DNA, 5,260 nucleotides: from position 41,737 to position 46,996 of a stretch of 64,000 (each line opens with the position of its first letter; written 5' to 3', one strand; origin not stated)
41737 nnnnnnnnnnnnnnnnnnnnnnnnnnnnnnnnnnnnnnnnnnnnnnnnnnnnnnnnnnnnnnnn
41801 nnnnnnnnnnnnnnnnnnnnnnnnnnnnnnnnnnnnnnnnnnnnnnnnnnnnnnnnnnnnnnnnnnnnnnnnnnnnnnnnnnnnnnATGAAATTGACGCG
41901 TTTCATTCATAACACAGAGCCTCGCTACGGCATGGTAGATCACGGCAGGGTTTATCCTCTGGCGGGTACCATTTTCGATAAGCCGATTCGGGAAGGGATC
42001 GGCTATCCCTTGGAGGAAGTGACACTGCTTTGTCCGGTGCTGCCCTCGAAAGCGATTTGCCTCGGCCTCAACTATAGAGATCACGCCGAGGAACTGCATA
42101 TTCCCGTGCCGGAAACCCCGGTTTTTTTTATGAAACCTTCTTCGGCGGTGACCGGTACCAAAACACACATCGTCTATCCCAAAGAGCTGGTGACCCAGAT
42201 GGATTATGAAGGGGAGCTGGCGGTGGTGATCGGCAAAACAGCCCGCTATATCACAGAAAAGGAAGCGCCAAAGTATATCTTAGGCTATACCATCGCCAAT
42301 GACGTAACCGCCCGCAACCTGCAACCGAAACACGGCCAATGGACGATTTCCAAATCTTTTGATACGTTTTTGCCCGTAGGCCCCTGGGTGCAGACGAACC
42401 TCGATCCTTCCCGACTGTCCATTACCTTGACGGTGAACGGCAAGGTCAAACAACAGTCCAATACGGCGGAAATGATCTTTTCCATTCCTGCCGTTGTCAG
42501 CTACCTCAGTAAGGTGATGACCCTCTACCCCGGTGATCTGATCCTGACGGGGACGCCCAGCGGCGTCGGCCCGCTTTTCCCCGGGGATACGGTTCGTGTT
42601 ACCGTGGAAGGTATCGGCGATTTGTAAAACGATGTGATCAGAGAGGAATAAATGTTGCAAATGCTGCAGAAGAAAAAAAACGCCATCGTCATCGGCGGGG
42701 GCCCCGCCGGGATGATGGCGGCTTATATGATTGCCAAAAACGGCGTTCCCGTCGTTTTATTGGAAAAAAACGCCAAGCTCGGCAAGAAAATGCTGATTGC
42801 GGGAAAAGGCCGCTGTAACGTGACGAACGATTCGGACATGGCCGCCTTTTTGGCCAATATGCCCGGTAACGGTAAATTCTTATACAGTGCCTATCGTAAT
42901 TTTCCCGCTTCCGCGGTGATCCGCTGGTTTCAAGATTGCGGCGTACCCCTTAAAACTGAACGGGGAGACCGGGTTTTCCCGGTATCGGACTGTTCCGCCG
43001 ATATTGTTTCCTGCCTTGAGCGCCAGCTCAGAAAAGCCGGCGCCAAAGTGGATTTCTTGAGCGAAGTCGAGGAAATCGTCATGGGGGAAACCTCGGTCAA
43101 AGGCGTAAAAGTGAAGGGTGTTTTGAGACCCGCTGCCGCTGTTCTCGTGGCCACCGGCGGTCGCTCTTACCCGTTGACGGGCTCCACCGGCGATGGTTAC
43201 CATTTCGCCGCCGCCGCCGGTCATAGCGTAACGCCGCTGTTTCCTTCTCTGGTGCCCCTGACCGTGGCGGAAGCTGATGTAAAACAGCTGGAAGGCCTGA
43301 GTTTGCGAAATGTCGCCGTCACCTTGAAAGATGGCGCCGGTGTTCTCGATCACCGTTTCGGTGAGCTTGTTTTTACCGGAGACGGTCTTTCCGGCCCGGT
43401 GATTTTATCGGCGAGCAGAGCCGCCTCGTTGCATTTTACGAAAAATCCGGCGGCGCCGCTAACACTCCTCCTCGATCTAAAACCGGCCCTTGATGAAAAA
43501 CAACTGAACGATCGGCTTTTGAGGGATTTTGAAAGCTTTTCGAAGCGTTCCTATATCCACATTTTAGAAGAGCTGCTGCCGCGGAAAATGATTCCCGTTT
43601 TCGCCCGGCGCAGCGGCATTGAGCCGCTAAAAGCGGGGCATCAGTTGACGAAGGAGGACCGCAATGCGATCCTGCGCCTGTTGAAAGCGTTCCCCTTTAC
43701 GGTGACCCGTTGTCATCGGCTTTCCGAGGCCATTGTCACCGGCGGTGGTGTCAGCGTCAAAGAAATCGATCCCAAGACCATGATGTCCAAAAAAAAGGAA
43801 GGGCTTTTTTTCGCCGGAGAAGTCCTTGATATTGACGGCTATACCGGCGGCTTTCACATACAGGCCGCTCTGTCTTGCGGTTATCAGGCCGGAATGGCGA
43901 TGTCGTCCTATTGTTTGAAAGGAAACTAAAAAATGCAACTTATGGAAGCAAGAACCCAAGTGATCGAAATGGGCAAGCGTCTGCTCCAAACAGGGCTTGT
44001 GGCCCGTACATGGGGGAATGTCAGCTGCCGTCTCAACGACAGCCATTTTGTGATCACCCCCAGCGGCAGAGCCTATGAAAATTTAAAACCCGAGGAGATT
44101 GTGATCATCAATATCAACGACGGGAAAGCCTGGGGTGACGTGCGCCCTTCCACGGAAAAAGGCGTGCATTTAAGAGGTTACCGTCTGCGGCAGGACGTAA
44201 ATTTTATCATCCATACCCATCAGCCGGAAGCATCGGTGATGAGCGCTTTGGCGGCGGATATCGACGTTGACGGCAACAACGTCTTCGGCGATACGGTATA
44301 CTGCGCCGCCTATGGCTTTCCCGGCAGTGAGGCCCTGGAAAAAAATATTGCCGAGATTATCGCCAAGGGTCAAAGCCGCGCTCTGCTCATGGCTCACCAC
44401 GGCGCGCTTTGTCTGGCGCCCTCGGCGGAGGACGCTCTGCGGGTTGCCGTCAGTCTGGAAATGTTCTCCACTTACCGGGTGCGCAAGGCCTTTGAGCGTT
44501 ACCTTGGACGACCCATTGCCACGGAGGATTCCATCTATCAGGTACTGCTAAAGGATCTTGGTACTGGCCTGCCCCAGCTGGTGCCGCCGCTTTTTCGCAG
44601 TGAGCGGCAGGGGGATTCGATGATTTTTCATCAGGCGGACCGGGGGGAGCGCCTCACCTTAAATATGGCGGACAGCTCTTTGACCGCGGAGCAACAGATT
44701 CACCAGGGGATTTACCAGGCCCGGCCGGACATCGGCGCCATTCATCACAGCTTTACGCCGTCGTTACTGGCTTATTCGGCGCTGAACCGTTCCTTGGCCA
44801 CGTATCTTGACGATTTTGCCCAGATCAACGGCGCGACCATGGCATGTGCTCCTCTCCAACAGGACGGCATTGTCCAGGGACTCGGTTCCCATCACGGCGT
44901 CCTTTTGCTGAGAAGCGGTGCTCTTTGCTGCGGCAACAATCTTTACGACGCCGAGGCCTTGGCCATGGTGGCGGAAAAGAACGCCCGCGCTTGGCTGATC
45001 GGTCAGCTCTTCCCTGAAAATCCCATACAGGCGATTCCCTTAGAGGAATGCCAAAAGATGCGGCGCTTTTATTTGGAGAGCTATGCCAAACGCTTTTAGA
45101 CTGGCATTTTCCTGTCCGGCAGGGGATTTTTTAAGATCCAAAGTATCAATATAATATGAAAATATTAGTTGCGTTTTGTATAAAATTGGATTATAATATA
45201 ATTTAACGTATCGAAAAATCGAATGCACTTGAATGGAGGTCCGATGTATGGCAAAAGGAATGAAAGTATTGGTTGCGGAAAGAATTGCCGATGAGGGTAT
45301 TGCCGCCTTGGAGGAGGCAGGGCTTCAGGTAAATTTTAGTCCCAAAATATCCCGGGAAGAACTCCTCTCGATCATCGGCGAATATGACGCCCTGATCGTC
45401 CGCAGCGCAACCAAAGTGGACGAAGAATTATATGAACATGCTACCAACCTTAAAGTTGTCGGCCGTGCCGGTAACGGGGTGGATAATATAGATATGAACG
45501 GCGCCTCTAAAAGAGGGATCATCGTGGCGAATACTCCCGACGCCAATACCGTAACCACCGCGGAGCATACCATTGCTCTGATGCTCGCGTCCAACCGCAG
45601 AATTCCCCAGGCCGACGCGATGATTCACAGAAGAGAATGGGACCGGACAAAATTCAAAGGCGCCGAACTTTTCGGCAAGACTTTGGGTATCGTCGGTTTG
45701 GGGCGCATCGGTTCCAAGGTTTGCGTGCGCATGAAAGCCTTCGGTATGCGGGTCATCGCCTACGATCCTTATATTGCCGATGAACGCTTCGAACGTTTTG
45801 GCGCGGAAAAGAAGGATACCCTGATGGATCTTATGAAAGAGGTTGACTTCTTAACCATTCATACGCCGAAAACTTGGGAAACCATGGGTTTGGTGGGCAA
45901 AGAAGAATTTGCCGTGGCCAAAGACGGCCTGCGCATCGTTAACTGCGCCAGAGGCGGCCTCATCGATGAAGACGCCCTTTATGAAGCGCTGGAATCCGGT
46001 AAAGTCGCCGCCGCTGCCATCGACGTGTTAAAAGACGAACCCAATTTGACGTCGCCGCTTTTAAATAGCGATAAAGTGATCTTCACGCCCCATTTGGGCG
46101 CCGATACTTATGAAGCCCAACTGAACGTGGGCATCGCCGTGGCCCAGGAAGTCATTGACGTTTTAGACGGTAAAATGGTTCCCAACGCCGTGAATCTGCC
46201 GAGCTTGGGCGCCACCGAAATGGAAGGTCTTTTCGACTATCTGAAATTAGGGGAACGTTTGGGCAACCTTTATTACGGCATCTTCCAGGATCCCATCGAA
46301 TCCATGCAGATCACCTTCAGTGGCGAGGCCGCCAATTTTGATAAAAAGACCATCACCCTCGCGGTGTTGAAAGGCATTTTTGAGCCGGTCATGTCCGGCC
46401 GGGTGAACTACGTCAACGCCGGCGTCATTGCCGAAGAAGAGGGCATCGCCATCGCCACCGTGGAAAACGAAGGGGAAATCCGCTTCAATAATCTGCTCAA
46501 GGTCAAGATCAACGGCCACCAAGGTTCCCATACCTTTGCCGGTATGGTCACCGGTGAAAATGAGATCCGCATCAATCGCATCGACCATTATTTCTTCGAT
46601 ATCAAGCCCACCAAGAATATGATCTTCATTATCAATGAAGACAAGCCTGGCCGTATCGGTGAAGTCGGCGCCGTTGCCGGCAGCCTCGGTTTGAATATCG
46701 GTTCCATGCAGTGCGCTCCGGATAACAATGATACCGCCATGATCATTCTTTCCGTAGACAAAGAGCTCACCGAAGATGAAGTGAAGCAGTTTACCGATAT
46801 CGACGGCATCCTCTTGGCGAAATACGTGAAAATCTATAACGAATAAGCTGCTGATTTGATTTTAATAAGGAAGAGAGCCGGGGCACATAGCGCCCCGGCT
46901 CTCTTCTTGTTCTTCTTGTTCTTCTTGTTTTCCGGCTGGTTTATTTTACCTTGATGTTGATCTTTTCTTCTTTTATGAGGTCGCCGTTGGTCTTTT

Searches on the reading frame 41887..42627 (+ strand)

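Call 65: search_protein_families(library=pfam, proteins=[window:41887-42627:+], max_evalue=0.00001)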
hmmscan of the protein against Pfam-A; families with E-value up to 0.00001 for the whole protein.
window:41887-42627:+ (246 aa): 2 families
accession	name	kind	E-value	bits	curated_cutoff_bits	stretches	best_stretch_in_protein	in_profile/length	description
PF01557.24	FAA_hydrolase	-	3.6e-69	233.1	23.9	1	55-246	1-209/214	Fumarylacetoacetate (FAA) hydrolase C-terminal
PF10370.14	Rv2993c-like_N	-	7.2e-12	46.4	21.3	1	1-50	1-50/50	Rv2993c-like, N-terminal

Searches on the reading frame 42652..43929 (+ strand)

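Call 65: search_protein_families(library=pfam, proteins=[window:42652-43929:+], max_evalue=0.00001)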
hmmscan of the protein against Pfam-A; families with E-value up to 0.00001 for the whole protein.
window:42652-43929:+ (425 aa): 11 families
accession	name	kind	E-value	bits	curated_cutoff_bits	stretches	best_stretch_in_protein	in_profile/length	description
PF03486.20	HI0933_like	-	1.9e-81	273.5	50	1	10-415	2-243/244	HI0933-like protein Rossmann domain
PF22780.1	HI0933_like_1st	-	1.5e-32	113.2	27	1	198-362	2-165/165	HI0933-like protein barrel and H2TH domain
PF00890.30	FAD_binding_2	-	2.6e-10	40.5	20.4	1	11-194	2-243/414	FAD binding domain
PF01134.28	GIDA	-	1.4e-09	38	22.1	0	11-41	2-32/391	Glucose inhibited division protein A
PF07992.20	Pyr_redox_2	-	5.2e-09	36.4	26.1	1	10-181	2-119/291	Pyridine nucleotide-disulphide oxidoreductase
PF01266.30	DAO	-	5.5e-09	36.4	27.9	0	11-44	2-35/353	FAD dependent oxidoreductase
PF01946.23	Thi4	-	1.4e-07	31.4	26.2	0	10-53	19-63/235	Thi4 family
PF12831.13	FAD_oxidored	-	2.3e-06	27.6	27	1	12-44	3-35/416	FAD dependent oxidoreductase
PF01494.25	FAD_binding_3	-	2.4e-06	27.5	22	1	11-42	4-35/349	FAD binding domain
PF13450.12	NAD_binding_8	-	2.6e-06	28.1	21.9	1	13-44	1-32/68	NAD(P)-binding Rossmann-like domain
PF00070.33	Pyr_redox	-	9.8e-06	26.4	22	0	11-45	2-36/82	Pyridine nucleotide-disulphide oxidoreductase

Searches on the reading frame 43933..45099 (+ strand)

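Call 65: search_protein_families(library=pfam, proteins=[window:43933-45099:+], max_evalue=0.00001)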
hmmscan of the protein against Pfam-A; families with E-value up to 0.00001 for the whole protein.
window:43933-45099:+ (388 aa): 1 family
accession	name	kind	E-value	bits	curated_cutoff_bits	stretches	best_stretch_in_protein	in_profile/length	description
PF00596.27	Aldolase_II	-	2e-55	187.9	22.2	2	9-177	2-177/183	Class II Aldolase and Adducin N-terminal domain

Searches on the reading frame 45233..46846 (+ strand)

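Call 65: search_protein_families(library=pfam, proteins=[window:45233-46846:+], max_evalue=0.00001)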
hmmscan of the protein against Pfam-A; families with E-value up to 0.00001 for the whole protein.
window:45233-46846:+ (537 aa): 3 families
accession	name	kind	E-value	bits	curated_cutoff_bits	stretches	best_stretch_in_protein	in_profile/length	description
PF02826.25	2-Hacid_dh_C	-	2.7e-56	190.2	25.1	1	114-289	1-178/178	D-isomer specific 2-hydroxyacid dehydrogenase, NAD binding domain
PF00389.36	2-Hacid_dh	-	2.4e-36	124.8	24.6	1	12-321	1-134/134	D-isomer specific 2-hydroxyacid dehydrogenase, catalytic domain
PF19304.4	PGDH_inter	-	1.9e-29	102.6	27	1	335-450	4-118/119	D-3-phosphoglycerate dehydrogenase intervening domain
